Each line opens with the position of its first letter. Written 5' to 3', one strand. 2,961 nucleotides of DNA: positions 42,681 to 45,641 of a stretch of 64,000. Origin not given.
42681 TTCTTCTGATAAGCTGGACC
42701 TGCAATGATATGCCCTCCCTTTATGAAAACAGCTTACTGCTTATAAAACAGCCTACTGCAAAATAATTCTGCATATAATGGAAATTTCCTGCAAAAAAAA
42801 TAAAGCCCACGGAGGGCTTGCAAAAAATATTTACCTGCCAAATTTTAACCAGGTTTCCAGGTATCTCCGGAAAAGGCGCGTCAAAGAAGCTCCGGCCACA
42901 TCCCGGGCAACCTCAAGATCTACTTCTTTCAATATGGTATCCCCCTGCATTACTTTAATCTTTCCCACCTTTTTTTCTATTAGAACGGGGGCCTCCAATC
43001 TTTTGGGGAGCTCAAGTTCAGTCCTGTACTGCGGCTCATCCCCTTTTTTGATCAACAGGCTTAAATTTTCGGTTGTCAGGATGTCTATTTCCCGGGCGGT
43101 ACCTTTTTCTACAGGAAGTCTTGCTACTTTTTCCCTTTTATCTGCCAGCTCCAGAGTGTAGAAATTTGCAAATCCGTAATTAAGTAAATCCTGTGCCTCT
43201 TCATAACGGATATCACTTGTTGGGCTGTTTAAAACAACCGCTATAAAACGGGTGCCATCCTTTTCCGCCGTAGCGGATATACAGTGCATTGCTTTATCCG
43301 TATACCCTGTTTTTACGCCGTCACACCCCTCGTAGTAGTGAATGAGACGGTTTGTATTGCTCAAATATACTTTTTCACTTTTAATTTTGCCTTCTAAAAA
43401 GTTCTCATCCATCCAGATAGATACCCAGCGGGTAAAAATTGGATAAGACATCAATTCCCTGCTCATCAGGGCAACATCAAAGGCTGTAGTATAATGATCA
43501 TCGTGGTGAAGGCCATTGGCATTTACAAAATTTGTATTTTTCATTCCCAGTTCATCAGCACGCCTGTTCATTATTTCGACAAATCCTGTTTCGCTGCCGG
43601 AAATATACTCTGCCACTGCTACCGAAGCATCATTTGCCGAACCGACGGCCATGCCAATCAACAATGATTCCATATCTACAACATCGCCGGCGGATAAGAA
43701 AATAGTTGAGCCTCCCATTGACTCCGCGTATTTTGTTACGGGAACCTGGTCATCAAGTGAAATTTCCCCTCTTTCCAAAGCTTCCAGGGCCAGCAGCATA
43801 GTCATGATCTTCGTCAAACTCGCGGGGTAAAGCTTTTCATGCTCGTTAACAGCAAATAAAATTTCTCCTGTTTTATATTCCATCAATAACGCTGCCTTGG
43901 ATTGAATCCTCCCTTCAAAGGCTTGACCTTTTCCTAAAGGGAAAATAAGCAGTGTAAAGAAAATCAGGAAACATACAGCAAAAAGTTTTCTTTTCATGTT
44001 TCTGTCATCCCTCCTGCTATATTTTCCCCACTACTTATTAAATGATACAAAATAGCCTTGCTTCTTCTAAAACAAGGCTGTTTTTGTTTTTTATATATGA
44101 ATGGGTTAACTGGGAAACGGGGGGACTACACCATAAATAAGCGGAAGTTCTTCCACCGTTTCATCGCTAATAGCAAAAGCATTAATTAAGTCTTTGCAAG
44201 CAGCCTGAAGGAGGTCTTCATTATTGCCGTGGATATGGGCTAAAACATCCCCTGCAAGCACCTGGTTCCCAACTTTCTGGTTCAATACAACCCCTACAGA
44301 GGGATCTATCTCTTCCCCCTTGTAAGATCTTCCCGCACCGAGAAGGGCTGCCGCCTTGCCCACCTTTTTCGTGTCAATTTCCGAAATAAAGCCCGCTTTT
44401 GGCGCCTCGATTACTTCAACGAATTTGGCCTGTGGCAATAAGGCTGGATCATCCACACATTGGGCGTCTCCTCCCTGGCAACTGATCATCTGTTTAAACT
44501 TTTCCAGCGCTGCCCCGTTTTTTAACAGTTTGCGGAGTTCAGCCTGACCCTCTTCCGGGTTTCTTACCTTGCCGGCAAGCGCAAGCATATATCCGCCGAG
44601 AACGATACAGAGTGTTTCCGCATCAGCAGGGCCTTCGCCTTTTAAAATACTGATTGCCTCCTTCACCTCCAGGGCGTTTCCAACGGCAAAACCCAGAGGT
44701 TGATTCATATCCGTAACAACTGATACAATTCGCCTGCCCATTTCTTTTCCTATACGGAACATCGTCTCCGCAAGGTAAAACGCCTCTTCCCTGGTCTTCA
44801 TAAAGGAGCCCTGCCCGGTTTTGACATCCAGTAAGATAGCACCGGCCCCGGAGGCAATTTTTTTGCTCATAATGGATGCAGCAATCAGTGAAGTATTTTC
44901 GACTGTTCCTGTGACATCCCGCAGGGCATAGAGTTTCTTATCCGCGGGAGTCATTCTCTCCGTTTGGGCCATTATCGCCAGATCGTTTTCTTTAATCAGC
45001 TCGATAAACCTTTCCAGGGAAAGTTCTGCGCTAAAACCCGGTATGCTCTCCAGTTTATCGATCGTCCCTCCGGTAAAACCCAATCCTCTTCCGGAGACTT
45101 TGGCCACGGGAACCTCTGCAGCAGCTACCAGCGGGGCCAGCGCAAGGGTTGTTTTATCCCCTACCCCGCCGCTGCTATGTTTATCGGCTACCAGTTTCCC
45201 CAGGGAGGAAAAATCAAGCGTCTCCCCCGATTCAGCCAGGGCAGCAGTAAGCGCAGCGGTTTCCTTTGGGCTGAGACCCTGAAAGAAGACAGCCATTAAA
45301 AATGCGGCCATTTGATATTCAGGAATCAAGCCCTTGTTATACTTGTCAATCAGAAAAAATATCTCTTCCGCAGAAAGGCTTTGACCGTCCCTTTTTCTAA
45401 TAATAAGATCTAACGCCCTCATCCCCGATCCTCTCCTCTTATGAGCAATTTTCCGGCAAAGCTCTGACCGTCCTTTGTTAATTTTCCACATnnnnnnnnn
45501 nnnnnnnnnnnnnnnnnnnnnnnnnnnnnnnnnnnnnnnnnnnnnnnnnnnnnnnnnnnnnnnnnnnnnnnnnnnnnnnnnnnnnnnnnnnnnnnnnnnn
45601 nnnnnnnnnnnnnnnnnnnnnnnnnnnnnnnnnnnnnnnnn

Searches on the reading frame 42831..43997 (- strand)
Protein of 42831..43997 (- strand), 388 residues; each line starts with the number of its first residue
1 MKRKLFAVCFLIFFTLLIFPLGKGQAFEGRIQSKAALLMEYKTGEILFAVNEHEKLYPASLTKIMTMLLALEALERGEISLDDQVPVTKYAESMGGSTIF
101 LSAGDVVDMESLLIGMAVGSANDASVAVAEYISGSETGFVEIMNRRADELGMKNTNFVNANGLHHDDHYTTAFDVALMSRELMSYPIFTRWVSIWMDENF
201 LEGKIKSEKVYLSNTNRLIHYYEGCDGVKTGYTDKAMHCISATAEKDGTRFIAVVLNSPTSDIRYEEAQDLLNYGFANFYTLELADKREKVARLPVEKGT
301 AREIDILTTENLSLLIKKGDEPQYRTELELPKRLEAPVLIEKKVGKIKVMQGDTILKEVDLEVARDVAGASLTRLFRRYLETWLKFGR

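Call 40: search_protein_families(library=ncbifam, proteins=[window:42831-43997:-], max_evalue=1e-20)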
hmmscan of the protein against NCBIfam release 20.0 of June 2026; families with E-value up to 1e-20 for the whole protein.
window:42831-43997:- (388 aa): 6 families
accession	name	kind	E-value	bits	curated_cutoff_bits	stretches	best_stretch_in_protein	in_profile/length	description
NF008489.0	PRK11397.1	equivalog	1.8e-55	188.3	610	1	29-380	33-385/389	serine-type D-Ala-D-Ala carboxypeptidase DacD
NF038273.1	strep_PBP3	exception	6.3e-48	163.8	490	1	11-355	6-371/407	D-alanyl-D-alanine carboxypeptidase PBP3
NF007445.0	PRK10001.1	equivalog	5.4e-47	160.4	765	1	26-367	32-374/400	serine-type D-Ala-D-Ala carboxypeptidase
NF008059.0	PRK10793.1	equivalog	9e-43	146.5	694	1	30-368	43-382/403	D-alanyl-D-alanine carboxypeptidase DacA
NF038258.2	PBP4_Staph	exception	4.9e-35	121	500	1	34-258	42-279/366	penicillin-binding protein PBP4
NF008668.0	PRK11669.1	equivalog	5.2e-23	81.6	294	1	30-256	40-261/316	D-alanyl-D-alanine endopeptidase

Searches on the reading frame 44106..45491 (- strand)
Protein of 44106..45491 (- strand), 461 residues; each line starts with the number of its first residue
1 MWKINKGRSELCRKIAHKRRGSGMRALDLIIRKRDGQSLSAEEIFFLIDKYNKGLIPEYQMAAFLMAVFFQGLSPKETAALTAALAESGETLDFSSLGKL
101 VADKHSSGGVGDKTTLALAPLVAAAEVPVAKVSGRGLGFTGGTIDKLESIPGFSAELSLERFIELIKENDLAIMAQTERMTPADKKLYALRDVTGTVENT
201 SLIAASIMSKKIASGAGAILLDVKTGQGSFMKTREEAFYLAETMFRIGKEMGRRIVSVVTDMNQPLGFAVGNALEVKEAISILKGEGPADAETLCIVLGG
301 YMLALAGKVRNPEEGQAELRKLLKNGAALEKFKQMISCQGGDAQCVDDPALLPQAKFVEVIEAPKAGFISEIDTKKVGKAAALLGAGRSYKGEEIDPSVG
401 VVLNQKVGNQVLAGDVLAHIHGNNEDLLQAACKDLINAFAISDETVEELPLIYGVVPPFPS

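Call 40: search_protein_families(library=ncbifam, proteins=[window:44106-45491:-], max_evalue=1e-20)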
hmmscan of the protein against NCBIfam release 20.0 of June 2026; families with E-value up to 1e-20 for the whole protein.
window:44106-45491:- (461 aa): 7 families
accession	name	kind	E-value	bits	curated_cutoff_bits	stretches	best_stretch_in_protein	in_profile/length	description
NF004747.0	PRK06078.1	equivalog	1.3e-166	554.5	559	1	24-455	1-431/434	pyrimidine-nucleoside phosphorylase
TIGR02644.1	Y_phosphoryl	subfamily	2.2e-164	547.2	409.05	1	27-441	2-416/417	pyrimidine-nucleoside phosphorylase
NF004490.0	PRK05820.1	equivalog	1.6e-157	524.7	269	1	24-455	3-436/439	thymidine phosphorylase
TIGR02643.1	T_phosphoryl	equivalog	3.2e-122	408.6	570.7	1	28-454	5-435/437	thymidine phosphorylase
NF003338.0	PRK04350.1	subfamily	1.6e-71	241.2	434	1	24-435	90-486/502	thymidine phosphorylase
TIGR03327.1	AMP_phos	equivalog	1.9e-69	234.5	535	1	26-433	87-482/500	AMP phosphorylase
TIGR02645.1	ARCH_P_rylase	hypoth_equivalog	4.5e-69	233.1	434.6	1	25-433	85-481/493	putative thymidine phosphorylase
